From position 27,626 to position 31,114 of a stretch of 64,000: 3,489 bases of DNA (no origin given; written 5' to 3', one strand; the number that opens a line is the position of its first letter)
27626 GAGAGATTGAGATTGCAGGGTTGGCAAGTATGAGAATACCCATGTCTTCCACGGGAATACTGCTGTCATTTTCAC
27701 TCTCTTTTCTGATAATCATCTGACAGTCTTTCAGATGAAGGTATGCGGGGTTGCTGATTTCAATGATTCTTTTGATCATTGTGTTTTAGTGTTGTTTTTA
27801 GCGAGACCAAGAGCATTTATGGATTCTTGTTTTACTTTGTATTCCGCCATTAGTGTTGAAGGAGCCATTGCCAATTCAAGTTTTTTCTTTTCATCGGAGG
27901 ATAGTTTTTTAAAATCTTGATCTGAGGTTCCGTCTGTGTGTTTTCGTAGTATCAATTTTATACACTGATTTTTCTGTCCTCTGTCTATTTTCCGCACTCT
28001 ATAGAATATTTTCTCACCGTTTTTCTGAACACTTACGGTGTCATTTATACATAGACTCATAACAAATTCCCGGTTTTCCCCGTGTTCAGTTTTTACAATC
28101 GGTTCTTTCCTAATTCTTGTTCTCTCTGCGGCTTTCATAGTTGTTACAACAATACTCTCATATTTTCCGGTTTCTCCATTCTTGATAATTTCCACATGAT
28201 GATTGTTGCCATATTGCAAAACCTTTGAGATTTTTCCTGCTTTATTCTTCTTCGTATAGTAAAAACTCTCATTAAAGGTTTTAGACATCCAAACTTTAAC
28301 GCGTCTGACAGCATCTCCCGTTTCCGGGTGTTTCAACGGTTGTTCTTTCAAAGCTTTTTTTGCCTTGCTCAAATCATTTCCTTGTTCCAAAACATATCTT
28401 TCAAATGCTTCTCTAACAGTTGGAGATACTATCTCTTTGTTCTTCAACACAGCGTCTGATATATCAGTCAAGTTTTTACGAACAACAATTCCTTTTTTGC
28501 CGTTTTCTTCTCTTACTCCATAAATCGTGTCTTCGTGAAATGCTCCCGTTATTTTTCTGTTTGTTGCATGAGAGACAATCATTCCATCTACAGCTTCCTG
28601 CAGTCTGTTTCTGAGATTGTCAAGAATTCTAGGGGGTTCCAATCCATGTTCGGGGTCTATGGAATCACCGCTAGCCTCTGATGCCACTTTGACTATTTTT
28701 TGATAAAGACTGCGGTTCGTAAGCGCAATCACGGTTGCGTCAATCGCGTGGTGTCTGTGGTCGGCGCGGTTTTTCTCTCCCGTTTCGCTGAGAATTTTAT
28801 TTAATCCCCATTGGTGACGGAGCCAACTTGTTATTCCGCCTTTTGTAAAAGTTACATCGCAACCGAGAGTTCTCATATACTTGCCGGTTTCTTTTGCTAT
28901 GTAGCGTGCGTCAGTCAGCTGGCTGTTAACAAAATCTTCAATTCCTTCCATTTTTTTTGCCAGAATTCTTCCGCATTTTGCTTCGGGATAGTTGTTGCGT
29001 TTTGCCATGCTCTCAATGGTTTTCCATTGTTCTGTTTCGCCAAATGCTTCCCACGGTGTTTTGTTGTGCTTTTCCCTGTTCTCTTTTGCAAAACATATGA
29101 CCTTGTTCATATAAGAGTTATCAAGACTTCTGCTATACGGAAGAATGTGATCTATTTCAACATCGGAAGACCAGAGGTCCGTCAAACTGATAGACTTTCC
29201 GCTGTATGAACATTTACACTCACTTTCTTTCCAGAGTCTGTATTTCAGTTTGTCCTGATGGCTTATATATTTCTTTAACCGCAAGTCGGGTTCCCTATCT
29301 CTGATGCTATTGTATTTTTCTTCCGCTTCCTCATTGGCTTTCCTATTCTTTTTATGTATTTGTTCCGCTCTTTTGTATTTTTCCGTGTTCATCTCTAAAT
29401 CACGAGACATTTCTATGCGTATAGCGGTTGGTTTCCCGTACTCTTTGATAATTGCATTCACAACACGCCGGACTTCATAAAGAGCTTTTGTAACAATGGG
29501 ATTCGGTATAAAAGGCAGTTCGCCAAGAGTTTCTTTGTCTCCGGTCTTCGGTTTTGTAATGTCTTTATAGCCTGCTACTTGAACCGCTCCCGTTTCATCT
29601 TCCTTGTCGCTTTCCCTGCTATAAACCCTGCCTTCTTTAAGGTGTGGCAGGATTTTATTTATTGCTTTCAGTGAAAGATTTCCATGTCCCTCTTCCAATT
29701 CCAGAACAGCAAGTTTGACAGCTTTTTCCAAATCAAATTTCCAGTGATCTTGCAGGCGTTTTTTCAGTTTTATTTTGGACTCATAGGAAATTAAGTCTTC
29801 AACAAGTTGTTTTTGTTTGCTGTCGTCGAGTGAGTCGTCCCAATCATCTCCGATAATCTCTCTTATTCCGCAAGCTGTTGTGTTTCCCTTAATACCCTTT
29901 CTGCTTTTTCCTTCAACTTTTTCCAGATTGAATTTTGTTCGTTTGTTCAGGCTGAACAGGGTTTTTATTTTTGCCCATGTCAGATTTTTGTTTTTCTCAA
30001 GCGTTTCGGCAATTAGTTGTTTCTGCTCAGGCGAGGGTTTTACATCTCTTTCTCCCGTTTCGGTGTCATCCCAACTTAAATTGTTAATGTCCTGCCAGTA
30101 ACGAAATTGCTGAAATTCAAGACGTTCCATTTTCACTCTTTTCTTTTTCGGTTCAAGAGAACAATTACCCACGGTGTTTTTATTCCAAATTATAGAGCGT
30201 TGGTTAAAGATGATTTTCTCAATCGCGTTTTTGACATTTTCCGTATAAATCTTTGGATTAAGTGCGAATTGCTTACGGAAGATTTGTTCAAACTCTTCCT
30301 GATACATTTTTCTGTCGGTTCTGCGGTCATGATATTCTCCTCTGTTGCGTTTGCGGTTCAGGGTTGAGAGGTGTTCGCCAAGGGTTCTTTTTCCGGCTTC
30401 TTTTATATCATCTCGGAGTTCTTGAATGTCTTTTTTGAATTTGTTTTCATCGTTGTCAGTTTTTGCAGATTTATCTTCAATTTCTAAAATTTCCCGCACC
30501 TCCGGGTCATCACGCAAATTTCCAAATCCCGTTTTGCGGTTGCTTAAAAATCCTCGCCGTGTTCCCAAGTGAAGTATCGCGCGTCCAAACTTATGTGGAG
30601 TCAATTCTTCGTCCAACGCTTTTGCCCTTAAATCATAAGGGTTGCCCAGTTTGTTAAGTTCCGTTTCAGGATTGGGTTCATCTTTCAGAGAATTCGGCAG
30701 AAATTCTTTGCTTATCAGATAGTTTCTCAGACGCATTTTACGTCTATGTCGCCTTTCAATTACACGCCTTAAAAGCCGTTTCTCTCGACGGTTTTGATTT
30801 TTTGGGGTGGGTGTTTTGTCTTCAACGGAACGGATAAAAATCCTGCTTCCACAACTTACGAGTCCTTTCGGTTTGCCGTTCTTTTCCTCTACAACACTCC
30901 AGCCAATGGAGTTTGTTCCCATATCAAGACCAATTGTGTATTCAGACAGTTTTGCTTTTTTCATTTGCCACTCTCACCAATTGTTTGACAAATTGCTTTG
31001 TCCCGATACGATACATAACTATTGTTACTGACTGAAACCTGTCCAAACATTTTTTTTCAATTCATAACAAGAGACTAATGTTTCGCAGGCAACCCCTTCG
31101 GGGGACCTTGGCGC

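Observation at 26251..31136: Compact type II-C CRISPR-Cas9 locus with a divergent Cas9 ortholog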

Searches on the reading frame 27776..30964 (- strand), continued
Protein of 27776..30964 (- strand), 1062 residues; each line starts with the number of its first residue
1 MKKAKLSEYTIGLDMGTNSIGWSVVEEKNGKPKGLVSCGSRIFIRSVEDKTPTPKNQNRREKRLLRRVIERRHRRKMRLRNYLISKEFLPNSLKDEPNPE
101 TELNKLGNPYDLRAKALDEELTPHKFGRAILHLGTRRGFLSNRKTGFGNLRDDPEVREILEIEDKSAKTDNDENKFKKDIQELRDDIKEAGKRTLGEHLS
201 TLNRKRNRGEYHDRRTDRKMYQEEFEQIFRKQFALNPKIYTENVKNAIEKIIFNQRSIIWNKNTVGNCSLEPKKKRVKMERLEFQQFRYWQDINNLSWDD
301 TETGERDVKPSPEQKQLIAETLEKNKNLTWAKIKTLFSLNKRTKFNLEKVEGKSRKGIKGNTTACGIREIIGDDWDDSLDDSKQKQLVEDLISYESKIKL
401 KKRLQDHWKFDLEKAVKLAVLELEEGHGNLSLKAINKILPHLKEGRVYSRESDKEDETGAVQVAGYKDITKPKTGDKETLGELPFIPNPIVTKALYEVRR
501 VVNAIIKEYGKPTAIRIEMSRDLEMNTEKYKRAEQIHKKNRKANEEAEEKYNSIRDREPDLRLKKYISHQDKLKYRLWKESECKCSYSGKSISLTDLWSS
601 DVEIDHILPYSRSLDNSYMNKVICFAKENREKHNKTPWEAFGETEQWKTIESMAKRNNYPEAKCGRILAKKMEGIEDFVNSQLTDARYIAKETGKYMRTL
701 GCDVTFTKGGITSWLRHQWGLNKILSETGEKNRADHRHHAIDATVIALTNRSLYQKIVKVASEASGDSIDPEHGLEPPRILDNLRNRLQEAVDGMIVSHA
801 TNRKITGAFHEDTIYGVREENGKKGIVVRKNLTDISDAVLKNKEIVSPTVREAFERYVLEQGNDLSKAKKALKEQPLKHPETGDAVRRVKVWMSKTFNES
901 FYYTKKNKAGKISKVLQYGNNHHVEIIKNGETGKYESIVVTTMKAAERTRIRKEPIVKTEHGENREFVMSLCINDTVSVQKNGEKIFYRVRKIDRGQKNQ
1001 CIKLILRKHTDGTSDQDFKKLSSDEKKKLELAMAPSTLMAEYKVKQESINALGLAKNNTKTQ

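Call 18: find_related_loci(query=A1, collection=genome_contigs, flank=6000)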
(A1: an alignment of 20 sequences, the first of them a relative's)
Query A1 (1062 aa) in genome_contigs; peptide patterns used: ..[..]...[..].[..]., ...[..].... (x = any residue, [..] = any of these).
184 stretches matched a pattern; 127 encode a relative of the query (tblastn E <= 1e-3); the best 80 are kept; 80 distinct loci.
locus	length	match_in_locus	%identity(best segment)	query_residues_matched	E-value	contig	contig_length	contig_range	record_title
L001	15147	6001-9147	71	1-1053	0e+0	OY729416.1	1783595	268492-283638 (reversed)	MAG: Thermodesulfobacteriota bacterium isolate ba02c5ff-97d3-4768-ae28-618c4039653d genome assembly, chromosome: 1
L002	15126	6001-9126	58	1-1057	0e+0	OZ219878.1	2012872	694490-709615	MAG: Thermodesulfobacteriota bacterium isolate 5b8d878f-b741-4c1d-a9b4-bc29eff46044 genome assembly, chromosome: 1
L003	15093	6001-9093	57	1-1057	0e+0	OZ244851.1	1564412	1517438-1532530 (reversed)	MAG: Thermodesulfobacteriota bacterium isolate 32987e0f-ffa3-4188-b858-a910181e196f genome assembly, chromosome: 1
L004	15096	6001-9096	55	1-1058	0e+0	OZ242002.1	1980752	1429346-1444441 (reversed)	MAG: Thermodesulfobacteriota bacterium isolate e7122dd4-f3e6-4f07-b2bf-3ec12583613f genome assembly, chromosome: 1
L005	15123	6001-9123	57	2-1061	0e+0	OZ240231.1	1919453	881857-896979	MAG: Thermodesulfobacteriota bacterium isolate c8c6e5a5-4c4e-4c66-95f7-eb3608dbd0ad genome assembly, chromosome: 1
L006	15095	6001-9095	59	2-1053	0e+0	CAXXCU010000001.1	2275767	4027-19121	MAG: Thermodesulfobacteriota bacterium isolate 4efedf9e-3e77-46ca-ab62-2aefeacd466c genome assembly, contig: contig_1, w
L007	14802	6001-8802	57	109-1057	0e+0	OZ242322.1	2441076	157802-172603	MAG: Thermodesulfobacteriota bacterium isolate 3e42ac3d-59cd-46c6-8b9e-c6275ce6f8c4 genome assembly, chromosome: 1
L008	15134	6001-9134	71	1-1059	0e+0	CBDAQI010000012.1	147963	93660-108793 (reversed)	MAG: Thermodesulfobacteriota bacterium isolate 274520fc-c05b-446e-8c5d-ef4d51f8906c genome assembly, contig: contig_12,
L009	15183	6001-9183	68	1-1059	0e+0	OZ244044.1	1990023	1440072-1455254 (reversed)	MAG: Thermodesulfobacteriota bacterium isolate 562d5969-4c6f-403f-ab6b-3350694af712 genome assembly, chromosome: 1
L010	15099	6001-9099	67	1-1053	0e+0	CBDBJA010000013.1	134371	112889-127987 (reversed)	MAG: Thermodesulfobacteriota bacterium isolate 9e4b1e2a-9897-4602-aa7f-64ffbed5bca6 genome assembly, contig: contig_13,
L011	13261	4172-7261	45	3-1053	0e+0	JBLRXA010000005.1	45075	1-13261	MAG: Methylobacter sp. isolate TamC05-25 NODE_427_length_45075_cov_6.279565, whole genome shotgun sequence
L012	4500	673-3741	45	11-1053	0e+0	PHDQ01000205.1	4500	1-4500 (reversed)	MAG: Bacteroidetes bacterium HGW-Bacteroidetes-13 08E140C01_10kDa_scaffold_5381, whole genome shotgun sequence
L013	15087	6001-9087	46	6-1053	0e+0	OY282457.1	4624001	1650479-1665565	MAG: uncultured Candidatus Binatia bacterium genome assembly, chromosome: 1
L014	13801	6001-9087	44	3-1053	0e+0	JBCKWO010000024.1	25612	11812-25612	Methylobacter sp. isolate SLM_LV1_0830-N19 Node_24_length_25612_cov_62.083240, whole genome shotgun sequence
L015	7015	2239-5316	45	11-1053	0e+0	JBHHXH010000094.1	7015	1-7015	MAG: Nitrospiria bacterium isolate D_2_bin.29 NODE_5719_length_7015_cov_6.802874, whole genome shotgun sequence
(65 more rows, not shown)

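Call 55: predict_structure(alignment_id=A1)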
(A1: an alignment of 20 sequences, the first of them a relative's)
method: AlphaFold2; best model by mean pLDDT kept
length: 1062 residues; sequences in the alignment: 20
mean_pLDDT: 67.1   pTM: 0.39
mean pLDDT of the five models: 67.1, 60.4, 59.3, 58.9, 57.9
residues with pLDDT >= 90: 15; 70-90: 558; 50-70: 248; < 50: 241
segments of 3 or more residues with pLDDT < 50: 1-3, 44-69, 137-174, 204-214, 256-279, 352-354, 425-429, 451-457, 467-475, 521-527, 585-595, 599-633, 672-684, 765-774, 796-813, 1049-1062
pLDDT, mean of each block of 10 residues (from residue 1): 62 78 84 82 40 36 46 71 88 74 82 86 90 63 35 43 39 54 73 72 47 55 84 88 83 52 32 35 82 84 75 86 85 83 74 65 85 80 80 73 86 85 53 72 76 54 57 56 63 75 80 81 44 58 73 70 63 61 48 47 33 36 43 54 67 58 61 37 53 83 74 78 71 70 87 72 49 57 81 56 36 58 73 80 78 86 83 84 82 67 62 56 82 84 61 67 82 77 78 75 82 71 80 86 69 39 27
secondary structure, 60 per line:
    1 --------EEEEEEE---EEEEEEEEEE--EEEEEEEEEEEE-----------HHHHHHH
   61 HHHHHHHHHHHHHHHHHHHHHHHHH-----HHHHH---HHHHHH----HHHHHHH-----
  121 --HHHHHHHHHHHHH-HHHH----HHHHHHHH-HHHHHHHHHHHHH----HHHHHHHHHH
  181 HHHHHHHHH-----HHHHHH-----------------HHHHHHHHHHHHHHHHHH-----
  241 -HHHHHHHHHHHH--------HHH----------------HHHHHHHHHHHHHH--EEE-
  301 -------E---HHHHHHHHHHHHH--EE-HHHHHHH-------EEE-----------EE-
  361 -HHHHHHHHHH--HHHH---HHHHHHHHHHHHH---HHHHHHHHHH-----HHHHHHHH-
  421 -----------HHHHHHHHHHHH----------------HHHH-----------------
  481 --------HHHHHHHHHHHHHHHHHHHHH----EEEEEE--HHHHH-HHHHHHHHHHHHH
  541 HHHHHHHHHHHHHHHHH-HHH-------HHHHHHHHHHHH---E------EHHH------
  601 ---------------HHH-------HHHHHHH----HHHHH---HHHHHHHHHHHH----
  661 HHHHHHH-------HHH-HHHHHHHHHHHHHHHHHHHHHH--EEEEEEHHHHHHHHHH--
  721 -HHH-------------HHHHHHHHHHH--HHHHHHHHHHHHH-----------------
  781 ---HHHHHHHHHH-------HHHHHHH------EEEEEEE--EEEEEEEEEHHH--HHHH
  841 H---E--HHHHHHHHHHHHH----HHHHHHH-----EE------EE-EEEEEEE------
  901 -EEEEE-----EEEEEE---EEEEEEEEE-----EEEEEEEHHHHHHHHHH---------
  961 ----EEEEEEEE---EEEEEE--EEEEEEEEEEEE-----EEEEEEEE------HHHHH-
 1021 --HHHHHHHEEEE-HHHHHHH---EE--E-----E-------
elements in order (helices of 4 or more, strands of 3 or more residues): E9-15 E19-28 E31-42 H54-85 H91-95 H99-104 H109-115 H123-135 H137-140 H145-152 H154-166 H171-189 H195-200 H218-235 H242-253 H281-294 E297-299 H312-324 H330-336 E344-346 H362-371 H374-377 H381-393 H397-406 H412-419 H432-443 H460-463 H489-509 E514-519 H522-526 H528-557 H569-580 H626-632 H637-641 H645-656 H661-667 H679-700 E703-708 H709-718 H738-748 H751-763 H784-793 H801-807 E814-820 E823-831 H837-841 H848-860 H865-871 E888-894 E902-906 E912-917 E921-929 E935-941 H942-951 E965-972 E976-981 E984-995 E1001-1008 H1015-1019 H1023-1029 E1030-1033 H1035-1041

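Call 59: fold_search(model_id=the predicted structure, library=pdb)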
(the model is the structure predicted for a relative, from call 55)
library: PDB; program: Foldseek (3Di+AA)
matches with E <= 10: 556; with E <= 0.001: 187
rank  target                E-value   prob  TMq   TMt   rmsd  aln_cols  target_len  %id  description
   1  9ar4_A                2.8e-40  1.00  0.41  0.42  22.6      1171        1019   24  CryoEM structure of ThermoCas9 in post-cleavage state bound with the DNA containing NNNNCCA PAM (released 2025-02-26)
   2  6jdv_A                4.5e-40  1.00  0.41  0.41  22.3      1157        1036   22  Crystal structure of Nme1Cas9 in complex with sgRNA and target DNA (ATATGATT PAM) in catalytic state (released 2019-11-06)
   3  6je4_A                7.0e-40  1.00  0.30  0.30  22.4      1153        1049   22  Crystal structure of Nme1Cas9-sgRNA-dsDNA dimer mediated by double protein inhibitor AcrIIC3 monomers (released 2019-11-06)
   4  6je4_K                5.8e-39  1.00  0.31  0.31  22.0      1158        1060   22  Crystal structure of Nme1Cas9-sgRNA-dsDNA dimer mediated by double protein inhibitor AcrIIC3 monomers (released 2019-11-06)
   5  6je4_O                1.1e-38  1.00  0.31  0.31  22.0      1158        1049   22  Crystal structure of Nme1Cas9-sgRNA-dsDNA dimer mediated by double protein inhibitor AcrIIC3 monomers (released 2019-11-06)
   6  8hnt_A                1.2e-38  1.00  0.28  0.29  23.2      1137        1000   20  Crystal structure of anti-CRISPR protein AcrIIC4 bound to HpaCas9-sgRNA surveillance complex (released 2023-07-19)
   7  9ar6_A                1.5e-38  1.00  0.31  0.31  22.1      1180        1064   25  CryoEM structure of ThermoCas9 in pre-cleavage state bound with the DNA containing NNNNCCA PAM (released 2025-02-26)
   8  6kc8_A                1.7e-38  1.00  0.42  0.43  21.1      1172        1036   22  Crystal structure of WT Nme1Cas9 in complex with sgRNA and target DNA (ATATGATT PAM) in post-cleavage state (released 2019-11-06)
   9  6je4_E                2.1e-38  1.00  0.31  0.31  22.0      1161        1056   22  Crystal structure of Nme1Cas9-sgRNA-dsDNA dimer mediated by double protein inhibitor AcrIIC3 monomers (released 2019-11-06)
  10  6je9_A                2.7e-37  1.00  0.34  0.34  22.1      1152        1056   22  Crystal structure of Nme1Cas9-sgRNA dimer mediated by double protein inhibitor AcrIIC3 monomers (released 2019-11-06)
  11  6je9_C                1.2e-36  1.00  0.34  0.35  21.6      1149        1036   23  Crystal structure of Nme1Cas9-sgRNA dimer mediated by double protein inhibitor AcrIIC3 monomers (released 2019-11-06)
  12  8jtr_A                2.0e-36  1.00  0.35  0.36  22.1      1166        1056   26  Cryo-EM structure of GeoCas9-sgRNA binary complex (released 2024-06-05)
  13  6jdq_A                2.6e-36  1.00  0.33  0.33  22.0      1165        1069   22  Crystal structure of Nme1Cas9 in complex with sgRNA (released 2019-11-06)
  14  9mb6_A                1.4e-35  1.00  0.39  0.42  22.9      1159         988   21  Cryo-EM structure of wild-type SaCas9-guide RNA-mismatched target DNA complex (released 2026-03-18)
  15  8ja0_A                1.9e-35  1.00  0.27  0.28  22.9      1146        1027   23  Cryo-EM structure of the NmeCas9-sgRNA-AcrIIC4 ternary complex (released 2023-08-09)
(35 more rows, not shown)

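Call 72: list_cluster_members(proteins=[P0001])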
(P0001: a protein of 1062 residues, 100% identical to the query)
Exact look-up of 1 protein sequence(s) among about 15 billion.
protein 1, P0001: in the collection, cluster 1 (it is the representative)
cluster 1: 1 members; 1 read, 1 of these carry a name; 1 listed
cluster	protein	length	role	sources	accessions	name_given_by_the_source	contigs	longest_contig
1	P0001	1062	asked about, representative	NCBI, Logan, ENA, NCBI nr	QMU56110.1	MAG: type II CRISPR RNA-guided endonuclease Cas9 [Candidatus Mycalebacterium zealandia]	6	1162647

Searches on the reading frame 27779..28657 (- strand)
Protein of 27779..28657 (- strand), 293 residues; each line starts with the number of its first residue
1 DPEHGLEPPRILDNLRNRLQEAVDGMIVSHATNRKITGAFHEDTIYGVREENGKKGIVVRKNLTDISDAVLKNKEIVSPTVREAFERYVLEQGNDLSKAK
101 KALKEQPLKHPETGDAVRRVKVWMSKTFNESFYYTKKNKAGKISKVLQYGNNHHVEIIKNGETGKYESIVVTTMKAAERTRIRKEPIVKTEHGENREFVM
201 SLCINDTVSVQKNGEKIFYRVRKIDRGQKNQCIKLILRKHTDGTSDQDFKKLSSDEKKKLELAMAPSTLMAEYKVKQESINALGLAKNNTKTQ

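Call 73: predict_structure(alignment_id=A3)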
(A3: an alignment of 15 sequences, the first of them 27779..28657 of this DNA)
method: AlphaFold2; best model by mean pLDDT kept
length: 293 residues; sequences in the alignment: 15
mean_pLDDT: 77.3   pTM: 0.58
mean pLDDT of the five models: 77.3, 75.9, 74.2, 73.1, 72.6
residues with pLDDT >= 90: 78; 70-90: 133; 50-70: 56; < 50: 26
segments of 3 or more residues with pLDDT < 50: 1-3, 24-31, 40-44, 289-293
pLDDT, mean of each block of 10 residues (from residue 1): 51 60 47 51 56 75 87 85 92 92 91 90 76 69 62 87 93 77 81 91 87 85 83 90 78 89 93 83 56 32
secondary structure, 60 per line:
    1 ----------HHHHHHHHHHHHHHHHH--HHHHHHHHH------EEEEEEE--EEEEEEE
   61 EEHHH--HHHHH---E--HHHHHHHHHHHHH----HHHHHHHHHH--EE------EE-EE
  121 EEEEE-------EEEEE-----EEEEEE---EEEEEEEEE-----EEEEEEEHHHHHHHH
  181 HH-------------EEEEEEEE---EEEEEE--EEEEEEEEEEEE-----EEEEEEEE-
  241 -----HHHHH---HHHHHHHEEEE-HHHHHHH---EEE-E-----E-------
elements in order: H11-27 H30-38 E45-51 E54-62 H68-72 H79-91 H96-105 E119-125 E133-137 E143-148 E152-160 E166-172 H173-182 E196-203 E207-212 E215-226 E232-239 H246-250 H254-260 E261-264 H266-272 E276-278

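Call 76: fold_search(model_id=the predicted structure, library=pdb)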
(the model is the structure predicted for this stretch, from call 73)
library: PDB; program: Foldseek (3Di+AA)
matches with E <= 10: 490; with E <= 0.001: 59
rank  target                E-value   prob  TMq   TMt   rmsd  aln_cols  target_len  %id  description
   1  8uzb_A                7.4e-11  1.00  0.46  0.18   8.0       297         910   23  Cryo-EM structure of iGeoCas9 in complex with sgRNA and target DNA (released 2024-05-29)
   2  9ar4_A                2.7e-10  1.00  0.47  0.16   7.8       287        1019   23  CryoEM structure of ThermoCas9 in post-cleavage state bound with the DNA containing NNNNCCA PAM (released 2025-02-26)
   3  9ar6_A                3.2e-10  1.00  0.47  0.16   7.6       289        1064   23  CryoEM structure of ThermoCas9 in pre-cleavage state bound with the DNA containing NNNNCCA PAM (released 2025-02-26)
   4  8hnv_A                3.4e-10  1.00  0.48  0.21   7.6       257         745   16  CryoEM structure of HpaCas9-sgRNA-dsDNA in the presence of AcrIIC4 (released 2023-07-19)
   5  8jft_A                5.5e-10  1.00  0.54  0.18   6.6       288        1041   17  Cryo-EM structure of SaCas9-AcrIIA15 CTD-sgRNA complex (released 2024-02-28)
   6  6je4_O                1.5e-09  1.00  0.49  0.16   6.8       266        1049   16  Crystal structure of Nme1Cas9-sgRNA-dsDNA dimer mediated by double protein inhibitor AcrIIC3 monomers (released 2019-11-06)
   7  6jdv_A                1.6e-09  1.00  0.49  0.16   7.3       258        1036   18  Crystal structure of Nme1Cas9 in complex with sgRNA and target DNA (ATATGATT PAM) in catalytic state (released 2019-11-06)
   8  8y0d_A                1.9e-09  1.00  0.52  0.18   6.0       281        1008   16  Crystal structure of SauCas9 in complex with sgRNA and 20nt ssDNA target (released 2025-01-01)
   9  8jtr_A                1.9e-09  1.00  0.49  0.16  11.9       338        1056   23  Cryo-EM structure of GeoCas9-sgRNA binary complex (released 2024-06-05)
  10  8hud_A                2.0e-09  1.00  0.52  0.23   6.6       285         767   18  Cryo-EM structure of the EvCas9-sgRNA-target DNA ternary complex (released 2023-12-27)
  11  8hj4_A                2.3e-09  1.00  0.52  0.18  10.0       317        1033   18  CryoEM structure of an anti-CRISPR protein AcrIIC5 bound to Nme1Cas9-sgRNA complex (released 2023-01-25)
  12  8uza_A                2.3e-09  1.00  0.47  0.18   6.6       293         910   24  Cryo-EM structure of GeoCas9 in complex with sgRNA and target DNA (released 2024-05-29)
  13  6je4_A                2.5e-09  1.00  0.48  0.16   6.2       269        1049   17  Crystal structure of Nme1Cas9-sgRNA-dsDNA dimer mediated by double protein inhibitor AcrIIC3 monomers (released 2019-11-06)
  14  9mb6_A                2.5e-09  1.00  0.51  0.18   6.2       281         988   17  Cryo-EM structure of wild-type SaCas9-guide RNA-mismatched target DNA complex (released 2026-03-18)
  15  8zcz_A                3.4e-09  1.00  0.51  0.21   6.1       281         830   17  Cryo-EM structure of eSaCas9_NNG-guide RNA-target DNA complex in an interrogation state (released 2025-11-05)
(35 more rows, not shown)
